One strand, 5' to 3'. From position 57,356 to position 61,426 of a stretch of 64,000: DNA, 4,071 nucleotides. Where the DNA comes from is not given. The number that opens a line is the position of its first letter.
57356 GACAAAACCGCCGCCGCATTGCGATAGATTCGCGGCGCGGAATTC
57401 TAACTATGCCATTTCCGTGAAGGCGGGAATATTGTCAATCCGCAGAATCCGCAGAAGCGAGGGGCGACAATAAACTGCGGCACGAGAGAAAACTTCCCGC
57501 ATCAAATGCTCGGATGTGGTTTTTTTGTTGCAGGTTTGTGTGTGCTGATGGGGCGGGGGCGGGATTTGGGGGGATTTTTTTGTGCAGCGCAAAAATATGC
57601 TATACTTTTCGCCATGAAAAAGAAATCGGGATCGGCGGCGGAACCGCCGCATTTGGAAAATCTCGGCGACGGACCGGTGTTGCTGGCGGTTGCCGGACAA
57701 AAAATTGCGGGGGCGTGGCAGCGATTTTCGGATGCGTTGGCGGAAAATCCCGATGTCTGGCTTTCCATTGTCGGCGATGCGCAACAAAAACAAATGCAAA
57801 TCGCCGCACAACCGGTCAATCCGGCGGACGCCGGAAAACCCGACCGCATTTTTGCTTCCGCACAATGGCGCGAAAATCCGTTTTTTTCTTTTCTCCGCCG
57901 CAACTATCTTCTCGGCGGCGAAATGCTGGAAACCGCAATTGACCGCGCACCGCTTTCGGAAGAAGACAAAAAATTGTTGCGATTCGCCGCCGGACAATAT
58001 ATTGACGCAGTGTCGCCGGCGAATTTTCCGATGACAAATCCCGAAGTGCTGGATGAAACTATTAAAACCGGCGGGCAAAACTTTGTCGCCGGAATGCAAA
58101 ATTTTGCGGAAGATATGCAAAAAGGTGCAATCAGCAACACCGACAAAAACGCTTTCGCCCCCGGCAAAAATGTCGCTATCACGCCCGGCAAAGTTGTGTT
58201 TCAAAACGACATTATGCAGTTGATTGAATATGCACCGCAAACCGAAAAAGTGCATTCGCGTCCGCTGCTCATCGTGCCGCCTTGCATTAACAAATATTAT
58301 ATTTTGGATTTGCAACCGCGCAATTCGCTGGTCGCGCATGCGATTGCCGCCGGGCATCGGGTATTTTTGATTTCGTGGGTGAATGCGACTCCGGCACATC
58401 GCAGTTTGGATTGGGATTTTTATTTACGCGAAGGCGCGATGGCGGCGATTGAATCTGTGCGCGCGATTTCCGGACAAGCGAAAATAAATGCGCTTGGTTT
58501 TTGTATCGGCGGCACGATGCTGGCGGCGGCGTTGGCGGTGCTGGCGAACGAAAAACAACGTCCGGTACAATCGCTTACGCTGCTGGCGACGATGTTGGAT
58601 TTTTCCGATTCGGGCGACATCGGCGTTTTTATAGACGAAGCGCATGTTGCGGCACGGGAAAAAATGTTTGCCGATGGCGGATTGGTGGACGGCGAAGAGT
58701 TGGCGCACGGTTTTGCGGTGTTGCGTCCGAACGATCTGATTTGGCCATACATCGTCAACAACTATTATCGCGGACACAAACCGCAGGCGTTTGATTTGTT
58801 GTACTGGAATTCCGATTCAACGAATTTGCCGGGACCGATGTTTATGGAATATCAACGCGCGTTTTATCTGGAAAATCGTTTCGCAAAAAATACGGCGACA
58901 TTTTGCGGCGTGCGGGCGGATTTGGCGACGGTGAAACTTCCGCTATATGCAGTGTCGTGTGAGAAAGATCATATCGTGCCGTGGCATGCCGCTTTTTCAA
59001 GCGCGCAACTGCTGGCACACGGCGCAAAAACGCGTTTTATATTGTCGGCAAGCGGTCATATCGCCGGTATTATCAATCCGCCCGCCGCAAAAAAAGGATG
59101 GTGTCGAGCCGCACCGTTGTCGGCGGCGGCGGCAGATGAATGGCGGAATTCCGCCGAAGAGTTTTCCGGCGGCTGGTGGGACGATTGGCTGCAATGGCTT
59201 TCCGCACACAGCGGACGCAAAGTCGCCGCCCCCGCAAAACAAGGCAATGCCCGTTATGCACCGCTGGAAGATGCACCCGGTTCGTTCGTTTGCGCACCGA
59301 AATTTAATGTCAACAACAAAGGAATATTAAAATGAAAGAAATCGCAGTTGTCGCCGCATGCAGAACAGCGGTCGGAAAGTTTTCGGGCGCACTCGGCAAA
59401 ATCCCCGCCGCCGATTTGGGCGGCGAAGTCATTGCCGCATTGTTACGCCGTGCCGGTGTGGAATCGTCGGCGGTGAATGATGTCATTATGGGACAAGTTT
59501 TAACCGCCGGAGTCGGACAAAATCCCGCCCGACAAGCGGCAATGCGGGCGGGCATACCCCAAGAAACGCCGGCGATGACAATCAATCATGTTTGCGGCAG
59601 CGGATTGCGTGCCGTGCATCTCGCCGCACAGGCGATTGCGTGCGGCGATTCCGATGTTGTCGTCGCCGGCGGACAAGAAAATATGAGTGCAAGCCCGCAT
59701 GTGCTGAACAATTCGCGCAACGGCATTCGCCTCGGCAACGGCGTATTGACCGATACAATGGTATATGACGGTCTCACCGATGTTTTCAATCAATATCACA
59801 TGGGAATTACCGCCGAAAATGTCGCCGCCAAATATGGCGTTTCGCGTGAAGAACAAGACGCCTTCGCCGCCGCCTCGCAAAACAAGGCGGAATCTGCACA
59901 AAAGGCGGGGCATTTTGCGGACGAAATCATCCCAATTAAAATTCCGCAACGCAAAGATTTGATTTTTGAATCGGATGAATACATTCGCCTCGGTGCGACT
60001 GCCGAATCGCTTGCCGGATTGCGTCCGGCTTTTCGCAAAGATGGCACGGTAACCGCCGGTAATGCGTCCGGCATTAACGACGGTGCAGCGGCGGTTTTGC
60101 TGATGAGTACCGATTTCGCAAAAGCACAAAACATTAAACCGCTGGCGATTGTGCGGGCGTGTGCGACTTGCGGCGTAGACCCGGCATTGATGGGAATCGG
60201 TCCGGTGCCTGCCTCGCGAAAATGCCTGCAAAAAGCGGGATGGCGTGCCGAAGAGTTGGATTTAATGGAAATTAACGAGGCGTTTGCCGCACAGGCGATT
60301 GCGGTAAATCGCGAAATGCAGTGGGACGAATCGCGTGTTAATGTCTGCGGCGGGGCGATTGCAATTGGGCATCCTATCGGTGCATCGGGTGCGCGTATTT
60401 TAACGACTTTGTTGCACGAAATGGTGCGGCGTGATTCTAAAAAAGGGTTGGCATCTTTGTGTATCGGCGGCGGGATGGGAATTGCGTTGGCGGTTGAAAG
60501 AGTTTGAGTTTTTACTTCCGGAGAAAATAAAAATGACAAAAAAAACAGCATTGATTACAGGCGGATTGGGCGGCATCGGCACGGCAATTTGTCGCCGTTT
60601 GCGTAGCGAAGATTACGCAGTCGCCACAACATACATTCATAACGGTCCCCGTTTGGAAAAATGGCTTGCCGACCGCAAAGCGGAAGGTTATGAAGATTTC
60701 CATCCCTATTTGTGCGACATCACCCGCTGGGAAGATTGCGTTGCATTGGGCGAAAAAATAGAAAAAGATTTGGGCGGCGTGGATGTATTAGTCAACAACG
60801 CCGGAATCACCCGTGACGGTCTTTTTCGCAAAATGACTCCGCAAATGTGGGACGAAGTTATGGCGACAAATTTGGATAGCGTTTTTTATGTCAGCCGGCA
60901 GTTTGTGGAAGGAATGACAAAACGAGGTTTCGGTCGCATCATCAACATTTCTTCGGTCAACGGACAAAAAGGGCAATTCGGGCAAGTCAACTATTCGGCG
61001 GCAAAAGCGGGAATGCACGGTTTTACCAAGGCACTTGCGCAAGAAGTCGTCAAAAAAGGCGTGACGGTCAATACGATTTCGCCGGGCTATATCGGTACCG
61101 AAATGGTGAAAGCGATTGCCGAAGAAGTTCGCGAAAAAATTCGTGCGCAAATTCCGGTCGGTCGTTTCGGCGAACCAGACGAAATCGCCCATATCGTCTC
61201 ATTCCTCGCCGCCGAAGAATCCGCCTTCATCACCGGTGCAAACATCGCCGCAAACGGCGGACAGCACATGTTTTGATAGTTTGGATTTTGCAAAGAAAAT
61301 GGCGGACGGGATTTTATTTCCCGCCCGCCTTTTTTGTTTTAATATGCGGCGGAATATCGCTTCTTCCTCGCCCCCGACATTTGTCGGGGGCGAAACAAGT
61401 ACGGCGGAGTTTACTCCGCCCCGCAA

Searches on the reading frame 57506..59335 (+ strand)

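Call 64: search_protein_families(library=ncbifam, proteins=[window:57506-59335:+], max_evalue=0.00001)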
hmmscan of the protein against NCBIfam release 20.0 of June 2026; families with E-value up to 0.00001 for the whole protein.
window:57506-59335:+ (609 aa): 3 families
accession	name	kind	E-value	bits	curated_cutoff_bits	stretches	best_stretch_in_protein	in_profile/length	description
TIGR01838.1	PHA_synth_I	subfamily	3.5e-190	633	622.65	1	92-595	23-530/532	class I poly(R)-hydroxyalkanoic acid synthase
TIGR01839.1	PHA_synth_II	subfamily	6.6e-121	404.1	855.4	1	111-595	74-557/560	class II poly(R)-hydroxyalkanoic acid synthase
TIGR01836.1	PHA_synth_III_C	subfamily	3.8e-43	147.8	365.3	1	221-529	32-337/350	class III poly(R)-hydroxyalkanoic acid synthase subunit PhaC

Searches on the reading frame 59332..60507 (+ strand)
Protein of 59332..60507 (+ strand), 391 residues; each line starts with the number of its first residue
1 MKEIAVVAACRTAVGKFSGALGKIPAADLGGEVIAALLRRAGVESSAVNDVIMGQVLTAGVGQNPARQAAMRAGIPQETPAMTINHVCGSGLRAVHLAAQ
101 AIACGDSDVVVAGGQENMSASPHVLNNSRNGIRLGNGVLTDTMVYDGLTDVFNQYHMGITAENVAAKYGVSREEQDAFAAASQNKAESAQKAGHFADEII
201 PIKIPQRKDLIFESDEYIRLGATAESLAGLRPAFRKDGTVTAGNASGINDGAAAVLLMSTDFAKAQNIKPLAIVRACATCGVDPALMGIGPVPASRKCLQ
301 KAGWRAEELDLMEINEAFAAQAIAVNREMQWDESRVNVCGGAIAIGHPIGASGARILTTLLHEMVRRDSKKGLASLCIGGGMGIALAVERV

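Call 64: search_protein_families(library=ncbifam, proteins=[window:59332-60507:+], max_evalue=0.00001)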
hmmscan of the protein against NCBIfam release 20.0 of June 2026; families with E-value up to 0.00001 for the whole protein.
window:59332-60507:+ (391 aa): 41 families (the best 25 are shown)
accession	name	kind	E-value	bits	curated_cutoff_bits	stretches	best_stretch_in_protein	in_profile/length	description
NF004206.0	PRK05656.1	subfamily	7.1e-182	604.8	688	1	1-390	1-392/392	acetyl-CoA C-acetyltransferase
TIGR01930.1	AcCoA-C-Actrans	subfamily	9.8e-144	479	240.55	1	6-389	1-385/385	acetyl-CoA C-acyltransferase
NF005152.0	PRK06633.1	equivalog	7.7e-141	469.2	675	1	2-391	3-392/392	acetyl-CoA C-acetyltransferase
NF006552.0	PRK09051.1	subfamily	6.5e-139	463.5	565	1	1-391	3-395/395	beta-ketothiolase BktB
NF042999.1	bketothiol_BktB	equivalog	2e-132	442.2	725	1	2-391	3-394/394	beta-ketothiolase BktB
NF006086.0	PRK08235.1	equivalog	2.2e-131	438.6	526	1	1-389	1-391/393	acetyl-CoA C-acetyltransferase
NF004853.0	PRK06205.1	subfamily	1.4e-118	396.5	551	1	1-391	1-403/404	acetyl-CoA C-acetyltransferase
NF006551.0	PRK09050.1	subfamily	5.8e-117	391.1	605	1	1-391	1-401/401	3-oxoadipyl-CoA thiolase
TIGR02430.1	pcaF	equivalog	9.1e-117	390.5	597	1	3-391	2-400/400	3-oxoadipyl-CoA thiolase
NF005404.0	PRK06954.1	subfamily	1.1e-110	370.4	687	1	3-389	8-395/397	acetyl-CoA C-acetyltransferase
NF042967.1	AcCoAtase_PhaA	equivalog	4.4e-106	355.3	740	1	1-391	1-396/396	acetyl-CoA acetyltransferase PhaA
NF005805.0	PRK07661.1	equivalog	2.3e-105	352.8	633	1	1-389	1-389/391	acetyl-CoA C-acetyltransferase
NF006001.0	PRK08131.1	equivalog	4.1e-101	338.8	622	1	5-391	5-400/401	3-oxoadipyl-CoA thiolase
NF006510.0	PRK08947.1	equivalog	2.2e-100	336.3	519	1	1-391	1-387/387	acetyl-CoA C-acyltransferase FadA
NF004983.0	PRK06366.1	equivalog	8.4e-100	334.5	627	1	1-390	1-386/388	acetyl-CoA C-acetyltransferase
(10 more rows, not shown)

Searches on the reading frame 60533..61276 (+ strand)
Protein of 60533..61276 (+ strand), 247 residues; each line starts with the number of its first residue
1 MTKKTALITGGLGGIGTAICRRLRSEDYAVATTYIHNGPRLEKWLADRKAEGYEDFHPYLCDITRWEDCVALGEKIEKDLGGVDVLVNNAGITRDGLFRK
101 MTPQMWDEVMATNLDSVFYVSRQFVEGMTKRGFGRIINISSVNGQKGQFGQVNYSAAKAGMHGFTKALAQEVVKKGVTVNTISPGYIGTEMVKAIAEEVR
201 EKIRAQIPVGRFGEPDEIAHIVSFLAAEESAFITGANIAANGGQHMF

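Call 79: find_encoding_contigs(protein=window:60533-61276:+, flank=2000, max_places=10)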
Protein window:60533-61276:+ (247 aa): 11 contigs read that carry it; 10 places shown.
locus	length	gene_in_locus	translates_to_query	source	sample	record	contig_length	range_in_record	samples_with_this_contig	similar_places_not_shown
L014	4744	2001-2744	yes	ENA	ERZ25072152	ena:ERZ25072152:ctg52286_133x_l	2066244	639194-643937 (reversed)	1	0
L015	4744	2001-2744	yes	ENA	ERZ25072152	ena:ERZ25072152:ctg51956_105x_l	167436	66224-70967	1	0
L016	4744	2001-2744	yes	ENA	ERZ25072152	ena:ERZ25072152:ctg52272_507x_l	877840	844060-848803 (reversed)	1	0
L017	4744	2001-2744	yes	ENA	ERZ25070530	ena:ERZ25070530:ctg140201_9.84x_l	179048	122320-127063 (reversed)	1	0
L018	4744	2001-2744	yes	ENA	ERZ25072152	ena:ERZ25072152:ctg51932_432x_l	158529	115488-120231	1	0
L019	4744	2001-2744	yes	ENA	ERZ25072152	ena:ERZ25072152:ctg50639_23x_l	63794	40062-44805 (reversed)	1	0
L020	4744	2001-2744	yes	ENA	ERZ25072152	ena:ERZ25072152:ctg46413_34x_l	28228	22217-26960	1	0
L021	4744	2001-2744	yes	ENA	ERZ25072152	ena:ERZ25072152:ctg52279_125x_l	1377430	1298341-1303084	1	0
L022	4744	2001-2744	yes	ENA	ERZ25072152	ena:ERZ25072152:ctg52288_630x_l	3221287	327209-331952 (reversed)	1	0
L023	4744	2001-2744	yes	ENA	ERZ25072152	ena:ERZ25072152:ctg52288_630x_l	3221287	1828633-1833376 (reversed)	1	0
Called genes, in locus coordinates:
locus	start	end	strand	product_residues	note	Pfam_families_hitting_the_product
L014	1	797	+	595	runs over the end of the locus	PF07167:PhaC_N, PF00561:Abhydrolase_1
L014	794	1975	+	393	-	PF00108:Thiolase_N, PF00109:ketoacyl-synt (weak), PF02803:Thiolase_C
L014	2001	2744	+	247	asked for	PF00106:adh_short, PF08659:KR, PF13561:adh_short_C2, PF23441:SDR (weak)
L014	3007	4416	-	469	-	-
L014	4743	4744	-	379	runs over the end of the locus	-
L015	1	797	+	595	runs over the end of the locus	PF07167:PhaC_N, PF00561:Abhydrolase_1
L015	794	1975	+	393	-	PF00108:Thiolase_N, PF00109:ketoacyl-synt (weak), PF02803:Thiolase_C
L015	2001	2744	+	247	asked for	PF00106:adh_short, PF08659:KR, PF13561:adh_short_C2, PF23441:SDR (weak)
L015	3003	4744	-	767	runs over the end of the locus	-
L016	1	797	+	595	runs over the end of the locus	PF07167:PhaC_N, PF00561:Abhydrolase_1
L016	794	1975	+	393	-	PF00108:Thiolase_N, PF00109:ketoacyl-synt (weak), PF02803:Thiolase_C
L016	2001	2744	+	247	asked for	PF00106:adh_short, PF08659:KR, PF13561:adh_short_C2, PF23441:SDR (weak)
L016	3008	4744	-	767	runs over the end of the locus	-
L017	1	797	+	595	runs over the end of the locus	PF07167:PhaC_N, PF00561:Abhydrolase_1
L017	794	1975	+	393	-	PF00108:Thiolase_N, PF00109:ketoacyl-synt (weak), PF02803:Thiolase_C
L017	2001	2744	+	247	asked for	PF00106:adh_short, PF08659:KR, PF13561:adh_short_C2, PF23441:SDR (weak)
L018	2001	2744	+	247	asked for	PF00106:adh_short, PF08659:KR, PF13561:adh_short_C2, PF23441:SDR (weak)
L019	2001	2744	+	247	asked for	PF00106:adh_short, PF08659:KR, PF13561:adh_short_C2, PF23441:SDR (weak)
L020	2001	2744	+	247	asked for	PF00106:adh_short, PF08659:KR, PF13561:adh_short_C2, PF23441:SDR (weak)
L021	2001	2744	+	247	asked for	PF00106:adh_short, PF08659:KR, PF13561:adh_short_C2, PF23441:SDR (weak)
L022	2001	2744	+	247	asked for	PF00106:adh_short, PF08659:KR, PF13561:adh_short_C2, PF23441:SDR (weak)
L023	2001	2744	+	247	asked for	PF00106:adh_short, PF08659:KR, PF13561:adh_short_C2, PF23441:SDR (weak)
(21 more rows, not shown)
